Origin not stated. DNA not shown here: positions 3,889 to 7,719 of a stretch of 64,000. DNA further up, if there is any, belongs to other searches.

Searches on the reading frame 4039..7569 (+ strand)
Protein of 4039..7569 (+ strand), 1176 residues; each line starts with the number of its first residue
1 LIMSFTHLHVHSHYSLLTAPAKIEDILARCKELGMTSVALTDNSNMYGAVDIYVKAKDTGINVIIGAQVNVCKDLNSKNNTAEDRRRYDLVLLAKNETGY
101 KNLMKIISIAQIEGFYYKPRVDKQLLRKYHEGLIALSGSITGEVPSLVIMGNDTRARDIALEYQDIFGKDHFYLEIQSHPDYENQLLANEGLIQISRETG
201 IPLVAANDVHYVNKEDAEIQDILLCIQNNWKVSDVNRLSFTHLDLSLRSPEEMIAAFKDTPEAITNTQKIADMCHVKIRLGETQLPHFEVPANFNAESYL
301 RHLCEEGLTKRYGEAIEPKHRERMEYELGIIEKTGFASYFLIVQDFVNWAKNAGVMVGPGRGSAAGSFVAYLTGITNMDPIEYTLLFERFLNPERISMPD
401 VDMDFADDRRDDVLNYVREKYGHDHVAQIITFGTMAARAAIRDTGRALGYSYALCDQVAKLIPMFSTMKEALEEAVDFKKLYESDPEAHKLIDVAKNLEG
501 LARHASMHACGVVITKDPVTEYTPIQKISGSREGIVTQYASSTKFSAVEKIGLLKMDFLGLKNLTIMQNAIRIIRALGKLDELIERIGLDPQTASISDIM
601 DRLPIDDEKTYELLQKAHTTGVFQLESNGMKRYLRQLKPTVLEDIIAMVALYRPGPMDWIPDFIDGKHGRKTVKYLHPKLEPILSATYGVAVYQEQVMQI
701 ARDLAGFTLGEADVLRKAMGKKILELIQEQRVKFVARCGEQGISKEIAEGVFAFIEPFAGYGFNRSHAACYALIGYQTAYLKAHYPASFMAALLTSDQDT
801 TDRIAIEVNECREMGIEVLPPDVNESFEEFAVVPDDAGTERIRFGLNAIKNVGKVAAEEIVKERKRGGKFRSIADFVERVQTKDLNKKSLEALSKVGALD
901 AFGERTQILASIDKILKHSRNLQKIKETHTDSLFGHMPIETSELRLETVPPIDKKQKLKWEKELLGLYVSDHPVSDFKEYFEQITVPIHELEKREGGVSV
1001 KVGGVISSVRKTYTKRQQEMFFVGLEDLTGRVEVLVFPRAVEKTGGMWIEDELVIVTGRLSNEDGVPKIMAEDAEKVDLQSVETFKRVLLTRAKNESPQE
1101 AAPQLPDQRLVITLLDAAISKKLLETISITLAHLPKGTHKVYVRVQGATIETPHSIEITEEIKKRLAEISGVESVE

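Call 36: search_protein_families(library=pfam, proteins=[window:4039-7569:+], max_evalue=0.001)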
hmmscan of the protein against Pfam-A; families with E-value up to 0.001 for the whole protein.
window:4039-7569:+ (1176 aa): 5 families
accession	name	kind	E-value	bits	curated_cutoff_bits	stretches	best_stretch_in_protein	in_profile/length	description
PF07733.18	DNA_pol3_alpha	-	2.4e-103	345.7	23.9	1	298-560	1-260/260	Bacterial DNA polymerase III alpha NTPase domain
PF17657.6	DNA_pol3_finger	-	2.8e-58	196.4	22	1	593-741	24-165/166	Bacterial DNA polymerase III alpha subunit finger domain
PF02811.25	PHP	-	1e-54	185.7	26.4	1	7-179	1-164/164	PHP domain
PF14579.12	HHH_6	-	5.7e-30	103.8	25.6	1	815-905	1-87/90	Helix-hairpin-helix motif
PF01336.31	tRNA_anti-codon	-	3.9e-09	36.7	27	1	1000-1076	1-74/75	OB-fold nucleic acid binding domain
